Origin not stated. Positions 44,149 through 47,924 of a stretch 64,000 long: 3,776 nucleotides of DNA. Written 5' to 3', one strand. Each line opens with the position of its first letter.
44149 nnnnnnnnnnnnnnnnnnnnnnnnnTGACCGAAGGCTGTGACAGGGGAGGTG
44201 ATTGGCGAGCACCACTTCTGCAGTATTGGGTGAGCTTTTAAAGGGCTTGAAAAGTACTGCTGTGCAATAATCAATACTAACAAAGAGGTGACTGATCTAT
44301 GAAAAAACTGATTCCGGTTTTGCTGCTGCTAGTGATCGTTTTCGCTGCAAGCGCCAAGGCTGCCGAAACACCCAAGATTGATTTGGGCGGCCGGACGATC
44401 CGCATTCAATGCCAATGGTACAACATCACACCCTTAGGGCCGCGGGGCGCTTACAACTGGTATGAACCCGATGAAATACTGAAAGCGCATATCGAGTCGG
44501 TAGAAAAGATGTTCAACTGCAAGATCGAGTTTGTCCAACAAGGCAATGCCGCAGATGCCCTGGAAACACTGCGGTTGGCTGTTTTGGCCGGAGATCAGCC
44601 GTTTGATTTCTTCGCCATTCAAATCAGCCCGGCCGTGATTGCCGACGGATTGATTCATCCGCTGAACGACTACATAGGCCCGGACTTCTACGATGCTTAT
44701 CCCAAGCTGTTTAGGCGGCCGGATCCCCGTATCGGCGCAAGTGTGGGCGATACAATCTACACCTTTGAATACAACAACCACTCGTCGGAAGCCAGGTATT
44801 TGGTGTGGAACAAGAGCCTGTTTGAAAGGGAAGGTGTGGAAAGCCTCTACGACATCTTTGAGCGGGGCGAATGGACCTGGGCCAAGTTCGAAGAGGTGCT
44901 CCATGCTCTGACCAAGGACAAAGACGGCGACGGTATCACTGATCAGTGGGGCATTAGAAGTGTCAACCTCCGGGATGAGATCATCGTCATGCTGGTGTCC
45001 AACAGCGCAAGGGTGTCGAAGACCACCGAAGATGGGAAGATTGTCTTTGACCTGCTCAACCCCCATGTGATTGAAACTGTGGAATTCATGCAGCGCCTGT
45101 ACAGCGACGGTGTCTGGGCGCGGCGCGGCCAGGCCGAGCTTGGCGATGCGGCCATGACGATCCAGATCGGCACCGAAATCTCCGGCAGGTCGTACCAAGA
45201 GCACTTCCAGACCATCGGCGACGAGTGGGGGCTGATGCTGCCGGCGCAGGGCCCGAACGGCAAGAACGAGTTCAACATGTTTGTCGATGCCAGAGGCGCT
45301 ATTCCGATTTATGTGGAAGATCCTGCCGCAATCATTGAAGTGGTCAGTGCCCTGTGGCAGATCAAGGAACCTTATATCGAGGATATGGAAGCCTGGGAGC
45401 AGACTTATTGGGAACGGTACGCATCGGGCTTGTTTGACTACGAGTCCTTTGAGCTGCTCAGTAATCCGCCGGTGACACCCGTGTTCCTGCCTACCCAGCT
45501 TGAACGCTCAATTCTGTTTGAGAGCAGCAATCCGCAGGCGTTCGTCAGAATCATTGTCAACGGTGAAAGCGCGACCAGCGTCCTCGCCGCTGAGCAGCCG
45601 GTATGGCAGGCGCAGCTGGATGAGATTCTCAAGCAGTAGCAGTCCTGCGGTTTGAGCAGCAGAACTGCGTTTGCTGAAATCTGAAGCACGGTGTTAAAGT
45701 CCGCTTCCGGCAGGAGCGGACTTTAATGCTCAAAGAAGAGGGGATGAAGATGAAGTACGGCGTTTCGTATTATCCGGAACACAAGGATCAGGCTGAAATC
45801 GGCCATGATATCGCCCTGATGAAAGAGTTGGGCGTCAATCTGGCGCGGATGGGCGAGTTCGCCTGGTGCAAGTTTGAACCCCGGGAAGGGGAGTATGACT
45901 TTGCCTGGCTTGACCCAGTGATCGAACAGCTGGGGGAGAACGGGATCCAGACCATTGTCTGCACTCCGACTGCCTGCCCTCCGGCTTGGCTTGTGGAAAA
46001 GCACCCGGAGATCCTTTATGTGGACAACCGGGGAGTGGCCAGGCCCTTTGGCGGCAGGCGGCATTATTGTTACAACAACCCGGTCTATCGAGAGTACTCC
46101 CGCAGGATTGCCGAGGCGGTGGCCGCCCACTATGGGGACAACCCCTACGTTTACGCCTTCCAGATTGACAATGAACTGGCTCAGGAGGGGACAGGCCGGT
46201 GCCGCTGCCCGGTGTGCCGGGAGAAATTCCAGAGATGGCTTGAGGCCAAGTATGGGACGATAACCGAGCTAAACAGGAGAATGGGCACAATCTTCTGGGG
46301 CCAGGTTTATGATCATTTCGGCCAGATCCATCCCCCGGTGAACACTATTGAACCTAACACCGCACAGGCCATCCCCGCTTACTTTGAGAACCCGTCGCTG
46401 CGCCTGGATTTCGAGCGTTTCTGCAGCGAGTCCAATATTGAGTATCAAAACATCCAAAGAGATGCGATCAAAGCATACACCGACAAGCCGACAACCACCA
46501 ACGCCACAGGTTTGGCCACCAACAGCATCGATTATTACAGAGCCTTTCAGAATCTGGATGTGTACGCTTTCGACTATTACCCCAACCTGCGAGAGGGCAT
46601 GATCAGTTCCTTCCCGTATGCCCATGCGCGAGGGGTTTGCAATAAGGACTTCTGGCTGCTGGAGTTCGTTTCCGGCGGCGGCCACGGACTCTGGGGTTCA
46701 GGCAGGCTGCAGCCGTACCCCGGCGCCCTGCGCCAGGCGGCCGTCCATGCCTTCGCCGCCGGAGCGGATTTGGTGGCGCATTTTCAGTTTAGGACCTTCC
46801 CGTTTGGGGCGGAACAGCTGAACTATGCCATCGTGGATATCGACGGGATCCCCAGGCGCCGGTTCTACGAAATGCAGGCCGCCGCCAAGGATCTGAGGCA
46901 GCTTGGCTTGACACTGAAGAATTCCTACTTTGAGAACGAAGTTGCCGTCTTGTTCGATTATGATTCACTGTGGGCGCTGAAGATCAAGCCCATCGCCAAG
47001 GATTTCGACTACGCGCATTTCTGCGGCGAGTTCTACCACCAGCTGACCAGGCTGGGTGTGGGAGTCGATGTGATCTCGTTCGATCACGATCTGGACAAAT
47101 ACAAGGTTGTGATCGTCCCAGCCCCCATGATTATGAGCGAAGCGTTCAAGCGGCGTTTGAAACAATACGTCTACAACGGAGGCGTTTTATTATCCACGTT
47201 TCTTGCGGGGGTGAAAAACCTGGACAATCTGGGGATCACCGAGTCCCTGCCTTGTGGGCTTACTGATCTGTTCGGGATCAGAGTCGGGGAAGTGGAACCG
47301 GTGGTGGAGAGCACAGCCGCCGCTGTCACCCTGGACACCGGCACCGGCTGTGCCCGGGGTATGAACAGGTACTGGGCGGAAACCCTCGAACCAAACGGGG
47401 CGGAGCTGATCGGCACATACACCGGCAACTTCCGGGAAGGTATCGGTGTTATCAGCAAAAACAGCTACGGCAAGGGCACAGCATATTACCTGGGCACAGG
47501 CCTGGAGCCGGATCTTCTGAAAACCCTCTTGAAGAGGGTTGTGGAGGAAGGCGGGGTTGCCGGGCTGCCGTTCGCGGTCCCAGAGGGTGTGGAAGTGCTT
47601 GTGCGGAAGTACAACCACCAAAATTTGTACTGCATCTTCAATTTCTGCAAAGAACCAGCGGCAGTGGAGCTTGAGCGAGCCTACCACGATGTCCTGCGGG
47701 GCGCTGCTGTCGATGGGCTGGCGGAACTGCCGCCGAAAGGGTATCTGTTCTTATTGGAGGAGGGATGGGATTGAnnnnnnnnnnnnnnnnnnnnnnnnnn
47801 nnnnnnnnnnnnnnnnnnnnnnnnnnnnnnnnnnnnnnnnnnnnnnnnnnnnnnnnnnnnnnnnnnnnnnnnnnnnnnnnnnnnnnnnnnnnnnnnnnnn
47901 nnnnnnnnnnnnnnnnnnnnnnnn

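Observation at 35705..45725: ABC sugar importer with duplicated substrate-binding protein genes bracketing two non-canonical accessory genes (NHL-TPR-Yip1 membrane protein and a ~950-aa secreted protein)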

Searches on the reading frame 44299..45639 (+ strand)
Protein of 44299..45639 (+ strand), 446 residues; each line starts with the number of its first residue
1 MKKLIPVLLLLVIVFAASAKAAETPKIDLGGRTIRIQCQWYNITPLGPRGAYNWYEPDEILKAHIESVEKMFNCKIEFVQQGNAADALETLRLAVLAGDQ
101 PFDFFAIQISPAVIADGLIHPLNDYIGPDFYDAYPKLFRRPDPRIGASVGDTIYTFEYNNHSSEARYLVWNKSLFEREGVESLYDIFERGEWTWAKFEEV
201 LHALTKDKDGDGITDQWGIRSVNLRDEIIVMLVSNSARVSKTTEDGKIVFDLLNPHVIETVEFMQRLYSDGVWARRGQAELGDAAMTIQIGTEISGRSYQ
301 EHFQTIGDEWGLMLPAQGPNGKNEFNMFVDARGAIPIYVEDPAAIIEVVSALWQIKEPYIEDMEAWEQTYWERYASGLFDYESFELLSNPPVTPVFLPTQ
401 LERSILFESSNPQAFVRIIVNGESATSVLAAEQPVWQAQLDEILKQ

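Call 4: search_protein_families(library=pfam, proteins=[window:44299-45639:+], max_evalue=0.01)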
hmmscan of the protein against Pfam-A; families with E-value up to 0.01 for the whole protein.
window:44299-45639:+ (446 aa): 1 family
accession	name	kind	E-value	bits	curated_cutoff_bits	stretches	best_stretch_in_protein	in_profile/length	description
PF01547.30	SBP_bac_1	-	1.3e-12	48.8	26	1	69-333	18-277/307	Bacterial extracellular solute-binding protein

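Call 6: search_protein_families(library=ncbifam, proteins=[window:44299-45639:+], max_evalue=0.01)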
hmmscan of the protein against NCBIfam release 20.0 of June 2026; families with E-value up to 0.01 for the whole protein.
window:44299-45639:+ (446 aa): 0 families

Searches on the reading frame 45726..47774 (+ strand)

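Call 5: search_protein_families(library=pfam, proteins=[window:45726-47774:+], max_evalue=0.001)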
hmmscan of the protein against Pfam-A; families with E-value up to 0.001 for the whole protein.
window:45726-47774:+ (682 aa): 2 families
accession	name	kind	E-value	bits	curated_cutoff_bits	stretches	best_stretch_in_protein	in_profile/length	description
PF02449.21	Glyco_hydro_42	-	6.7e-112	375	21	1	15-392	2-375/376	Beta-galactosidase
PF08532.16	Glyco_hydro_42M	-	1e-51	175.9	25.8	1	405-610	2-205/207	Beta-galactosidase trimerisation domain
